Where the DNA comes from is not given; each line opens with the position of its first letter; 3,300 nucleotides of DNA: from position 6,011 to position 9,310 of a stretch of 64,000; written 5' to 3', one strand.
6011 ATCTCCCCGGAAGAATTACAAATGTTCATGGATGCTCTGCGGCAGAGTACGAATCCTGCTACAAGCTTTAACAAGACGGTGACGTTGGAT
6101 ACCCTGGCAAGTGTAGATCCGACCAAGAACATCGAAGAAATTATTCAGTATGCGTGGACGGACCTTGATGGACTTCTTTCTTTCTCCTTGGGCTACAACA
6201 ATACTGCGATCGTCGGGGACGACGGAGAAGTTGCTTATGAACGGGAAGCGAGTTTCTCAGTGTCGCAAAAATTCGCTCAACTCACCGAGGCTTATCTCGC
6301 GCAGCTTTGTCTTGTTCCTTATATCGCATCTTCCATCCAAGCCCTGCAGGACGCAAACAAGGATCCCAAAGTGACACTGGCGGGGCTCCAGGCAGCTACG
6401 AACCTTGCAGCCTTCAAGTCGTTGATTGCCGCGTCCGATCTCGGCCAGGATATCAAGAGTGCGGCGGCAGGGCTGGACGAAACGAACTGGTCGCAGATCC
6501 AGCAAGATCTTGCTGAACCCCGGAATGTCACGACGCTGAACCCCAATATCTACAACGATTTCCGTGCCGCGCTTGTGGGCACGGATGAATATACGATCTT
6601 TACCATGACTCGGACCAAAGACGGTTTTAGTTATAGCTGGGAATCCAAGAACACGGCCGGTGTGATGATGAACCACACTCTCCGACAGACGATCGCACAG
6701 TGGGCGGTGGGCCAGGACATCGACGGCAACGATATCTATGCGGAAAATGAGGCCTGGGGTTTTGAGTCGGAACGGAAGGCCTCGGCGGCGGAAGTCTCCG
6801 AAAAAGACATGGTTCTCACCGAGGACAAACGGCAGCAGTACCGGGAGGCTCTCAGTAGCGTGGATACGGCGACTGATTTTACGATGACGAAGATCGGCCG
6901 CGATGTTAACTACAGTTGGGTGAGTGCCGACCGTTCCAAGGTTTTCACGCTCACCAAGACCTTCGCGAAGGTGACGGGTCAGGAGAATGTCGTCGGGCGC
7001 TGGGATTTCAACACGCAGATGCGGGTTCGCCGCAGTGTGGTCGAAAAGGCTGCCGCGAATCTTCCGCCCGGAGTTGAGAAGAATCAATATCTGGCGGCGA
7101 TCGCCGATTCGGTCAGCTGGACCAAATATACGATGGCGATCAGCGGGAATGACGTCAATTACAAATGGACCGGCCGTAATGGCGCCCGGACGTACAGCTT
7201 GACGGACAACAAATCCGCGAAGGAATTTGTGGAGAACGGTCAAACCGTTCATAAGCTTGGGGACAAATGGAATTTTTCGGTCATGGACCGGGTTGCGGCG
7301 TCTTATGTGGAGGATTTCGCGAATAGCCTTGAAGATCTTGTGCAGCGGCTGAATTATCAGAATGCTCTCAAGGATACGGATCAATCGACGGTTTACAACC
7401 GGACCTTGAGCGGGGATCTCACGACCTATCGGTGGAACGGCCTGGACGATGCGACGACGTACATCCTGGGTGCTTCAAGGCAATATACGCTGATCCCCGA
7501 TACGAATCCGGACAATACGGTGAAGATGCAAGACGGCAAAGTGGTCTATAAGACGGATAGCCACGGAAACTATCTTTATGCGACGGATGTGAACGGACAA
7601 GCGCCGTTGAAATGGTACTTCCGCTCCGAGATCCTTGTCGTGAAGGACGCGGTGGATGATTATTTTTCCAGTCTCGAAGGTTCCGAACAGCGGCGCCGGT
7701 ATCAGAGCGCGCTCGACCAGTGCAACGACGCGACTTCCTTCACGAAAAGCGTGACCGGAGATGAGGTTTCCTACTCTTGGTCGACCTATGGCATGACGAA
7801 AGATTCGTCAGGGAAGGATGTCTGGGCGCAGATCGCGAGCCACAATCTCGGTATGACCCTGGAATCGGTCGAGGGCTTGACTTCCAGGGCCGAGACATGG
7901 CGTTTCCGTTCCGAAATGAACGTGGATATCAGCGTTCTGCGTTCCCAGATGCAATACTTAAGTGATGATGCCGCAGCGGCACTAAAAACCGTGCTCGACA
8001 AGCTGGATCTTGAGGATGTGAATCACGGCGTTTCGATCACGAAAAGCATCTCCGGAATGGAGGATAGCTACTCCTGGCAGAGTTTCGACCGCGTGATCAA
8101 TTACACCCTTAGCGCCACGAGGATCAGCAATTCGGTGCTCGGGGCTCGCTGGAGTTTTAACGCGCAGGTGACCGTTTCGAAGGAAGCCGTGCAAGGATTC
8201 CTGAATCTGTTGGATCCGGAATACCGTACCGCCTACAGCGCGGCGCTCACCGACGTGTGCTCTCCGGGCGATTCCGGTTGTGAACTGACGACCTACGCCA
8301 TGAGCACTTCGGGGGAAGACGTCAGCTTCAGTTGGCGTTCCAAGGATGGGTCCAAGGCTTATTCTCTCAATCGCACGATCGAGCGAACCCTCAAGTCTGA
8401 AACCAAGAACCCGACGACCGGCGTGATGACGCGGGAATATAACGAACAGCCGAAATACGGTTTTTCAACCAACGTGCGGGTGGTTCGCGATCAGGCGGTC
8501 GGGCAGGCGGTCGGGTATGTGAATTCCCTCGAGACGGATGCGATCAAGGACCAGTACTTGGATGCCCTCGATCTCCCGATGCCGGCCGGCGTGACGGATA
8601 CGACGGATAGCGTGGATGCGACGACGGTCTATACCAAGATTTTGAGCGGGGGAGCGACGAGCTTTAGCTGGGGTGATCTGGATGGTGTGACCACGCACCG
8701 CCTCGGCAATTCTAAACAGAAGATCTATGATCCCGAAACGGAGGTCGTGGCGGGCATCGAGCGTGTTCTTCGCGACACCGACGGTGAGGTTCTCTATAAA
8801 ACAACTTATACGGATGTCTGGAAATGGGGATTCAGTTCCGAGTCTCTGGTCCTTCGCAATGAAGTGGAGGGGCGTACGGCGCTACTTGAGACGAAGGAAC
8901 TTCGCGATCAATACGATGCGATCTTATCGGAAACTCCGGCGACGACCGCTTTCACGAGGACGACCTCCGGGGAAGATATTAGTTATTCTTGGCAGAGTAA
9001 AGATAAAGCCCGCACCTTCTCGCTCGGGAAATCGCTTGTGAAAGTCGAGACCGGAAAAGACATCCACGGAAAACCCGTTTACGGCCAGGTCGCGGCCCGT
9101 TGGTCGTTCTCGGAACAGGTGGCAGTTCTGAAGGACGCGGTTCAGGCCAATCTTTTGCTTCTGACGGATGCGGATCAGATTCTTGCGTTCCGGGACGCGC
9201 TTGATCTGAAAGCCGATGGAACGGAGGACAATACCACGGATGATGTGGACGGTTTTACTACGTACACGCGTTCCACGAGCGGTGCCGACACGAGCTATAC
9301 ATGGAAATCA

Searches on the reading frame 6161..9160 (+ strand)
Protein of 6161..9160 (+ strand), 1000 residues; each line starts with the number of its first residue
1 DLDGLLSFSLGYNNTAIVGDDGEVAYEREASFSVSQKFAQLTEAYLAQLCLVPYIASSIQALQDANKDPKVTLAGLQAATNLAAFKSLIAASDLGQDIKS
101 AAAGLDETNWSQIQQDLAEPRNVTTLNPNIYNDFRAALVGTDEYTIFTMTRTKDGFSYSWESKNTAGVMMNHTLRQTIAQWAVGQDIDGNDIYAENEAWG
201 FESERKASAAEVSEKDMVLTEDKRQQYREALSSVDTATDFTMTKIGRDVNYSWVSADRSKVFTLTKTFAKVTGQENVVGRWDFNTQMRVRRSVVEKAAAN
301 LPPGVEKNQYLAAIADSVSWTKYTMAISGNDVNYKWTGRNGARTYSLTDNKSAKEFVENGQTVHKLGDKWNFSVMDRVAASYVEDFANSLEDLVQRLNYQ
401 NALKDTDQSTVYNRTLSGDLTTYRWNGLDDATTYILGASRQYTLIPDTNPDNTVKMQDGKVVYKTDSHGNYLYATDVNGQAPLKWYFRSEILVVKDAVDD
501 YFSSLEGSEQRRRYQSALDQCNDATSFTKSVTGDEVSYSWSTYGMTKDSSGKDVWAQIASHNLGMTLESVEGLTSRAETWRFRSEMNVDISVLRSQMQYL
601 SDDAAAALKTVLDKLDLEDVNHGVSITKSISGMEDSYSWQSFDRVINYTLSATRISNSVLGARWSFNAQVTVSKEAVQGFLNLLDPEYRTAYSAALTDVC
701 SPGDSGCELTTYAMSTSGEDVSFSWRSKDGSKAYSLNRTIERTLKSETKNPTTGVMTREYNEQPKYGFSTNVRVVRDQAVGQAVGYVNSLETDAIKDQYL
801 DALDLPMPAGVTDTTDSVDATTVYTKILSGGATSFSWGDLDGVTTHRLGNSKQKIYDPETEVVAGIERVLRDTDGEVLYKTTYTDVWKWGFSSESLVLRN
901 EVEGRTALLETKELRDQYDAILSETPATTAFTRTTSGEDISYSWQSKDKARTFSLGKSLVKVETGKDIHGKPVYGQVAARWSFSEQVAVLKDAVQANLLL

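Call 7: search_protein_families(library=pfam, proteins=[window:6161-9160:+], max_evalue=0.1)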
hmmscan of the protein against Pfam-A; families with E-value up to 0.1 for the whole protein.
window:6161-9160:+ (1000 aa): 1 family
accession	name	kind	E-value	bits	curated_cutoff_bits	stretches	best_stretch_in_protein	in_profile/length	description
PF00801.26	PKD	-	0.092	13.2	23.5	0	712-734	17-43/80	PKD domain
